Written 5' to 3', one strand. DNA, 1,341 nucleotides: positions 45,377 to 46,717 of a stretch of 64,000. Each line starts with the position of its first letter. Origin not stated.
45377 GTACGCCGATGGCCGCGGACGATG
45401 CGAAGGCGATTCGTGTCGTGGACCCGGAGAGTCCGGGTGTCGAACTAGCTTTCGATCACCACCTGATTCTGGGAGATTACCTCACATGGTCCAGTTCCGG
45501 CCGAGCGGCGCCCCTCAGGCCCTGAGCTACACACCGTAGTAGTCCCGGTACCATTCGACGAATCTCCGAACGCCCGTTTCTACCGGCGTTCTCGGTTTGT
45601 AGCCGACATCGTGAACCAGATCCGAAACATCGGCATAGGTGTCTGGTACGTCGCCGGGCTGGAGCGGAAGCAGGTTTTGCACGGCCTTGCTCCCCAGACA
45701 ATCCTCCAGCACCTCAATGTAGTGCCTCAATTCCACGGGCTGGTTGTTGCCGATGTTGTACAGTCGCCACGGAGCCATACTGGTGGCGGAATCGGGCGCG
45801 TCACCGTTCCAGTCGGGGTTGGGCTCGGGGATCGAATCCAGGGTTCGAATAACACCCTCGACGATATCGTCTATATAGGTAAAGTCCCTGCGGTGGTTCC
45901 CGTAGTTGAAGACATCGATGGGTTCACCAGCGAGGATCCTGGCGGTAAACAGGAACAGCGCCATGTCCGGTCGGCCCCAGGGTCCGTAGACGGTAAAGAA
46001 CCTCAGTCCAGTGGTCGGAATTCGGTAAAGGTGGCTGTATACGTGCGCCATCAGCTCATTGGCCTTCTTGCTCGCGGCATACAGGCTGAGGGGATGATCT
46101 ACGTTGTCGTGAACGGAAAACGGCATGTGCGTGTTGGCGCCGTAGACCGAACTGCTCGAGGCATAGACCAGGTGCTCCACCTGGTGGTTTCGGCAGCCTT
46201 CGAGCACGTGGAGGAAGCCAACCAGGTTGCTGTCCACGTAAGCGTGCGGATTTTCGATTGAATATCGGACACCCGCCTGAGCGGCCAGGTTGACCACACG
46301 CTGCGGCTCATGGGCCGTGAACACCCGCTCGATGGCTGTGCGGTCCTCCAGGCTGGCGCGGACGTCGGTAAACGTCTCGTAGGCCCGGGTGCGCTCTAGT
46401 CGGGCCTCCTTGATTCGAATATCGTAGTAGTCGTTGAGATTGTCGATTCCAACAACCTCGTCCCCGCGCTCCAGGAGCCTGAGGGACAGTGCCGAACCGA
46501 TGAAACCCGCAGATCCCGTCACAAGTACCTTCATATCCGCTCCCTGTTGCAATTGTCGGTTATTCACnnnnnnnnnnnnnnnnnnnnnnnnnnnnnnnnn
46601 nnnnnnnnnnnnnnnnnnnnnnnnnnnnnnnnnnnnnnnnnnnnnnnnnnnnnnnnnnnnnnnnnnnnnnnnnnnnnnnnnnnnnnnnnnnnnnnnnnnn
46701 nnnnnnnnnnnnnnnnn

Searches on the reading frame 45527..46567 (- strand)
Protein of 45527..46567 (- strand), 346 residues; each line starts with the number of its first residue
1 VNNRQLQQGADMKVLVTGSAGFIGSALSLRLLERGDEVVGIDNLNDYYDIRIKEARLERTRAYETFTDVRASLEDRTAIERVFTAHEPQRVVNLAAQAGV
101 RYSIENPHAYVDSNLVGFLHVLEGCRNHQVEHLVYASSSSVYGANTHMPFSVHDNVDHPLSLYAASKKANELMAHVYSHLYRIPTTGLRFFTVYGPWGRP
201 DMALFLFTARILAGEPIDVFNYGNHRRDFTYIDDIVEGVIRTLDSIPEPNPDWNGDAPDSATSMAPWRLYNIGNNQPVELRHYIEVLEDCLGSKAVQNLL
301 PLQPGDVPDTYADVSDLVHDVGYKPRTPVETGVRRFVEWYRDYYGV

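Call 38: search_protein_families(library=pfam, proteins=[window:45527-46567:-])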
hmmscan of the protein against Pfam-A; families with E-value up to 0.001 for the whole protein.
window:45527-46567:- (346 aa): 6 families
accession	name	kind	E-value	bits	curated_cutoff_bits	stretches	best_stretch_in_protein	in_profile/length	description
PF01370.27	Epimerase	-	1.2e-54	185.7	20.9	1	14-245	1-227/240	NAD dependent epimerase/dehydratase family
PF16363.11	GDP_Man_Dehyd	-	5.5e-51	174.4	27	1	15-335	1-331/332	GDP-mannose 4,6 dehydratase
PF04321.23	RmlD_sub_bind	-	5.5e-15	55.6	27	1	12-242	1-196/287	RmlD substrate binding domain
PF01073.25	3Beta_HSD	-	1.5e-14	54.2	22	1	15-262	1-238/280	3-beta hydroxysteroid dehydrogenase/isomerase family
PF02719.21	Polysacc_synt_2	-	1.5e-12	47.8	20.2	1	14-138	1-128/293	Polysaccharide biosynthesis protein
PF00106.31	adh_short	-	1.9e-05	24.7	26.6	1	14-128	3-122/195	short chain dehydrogenase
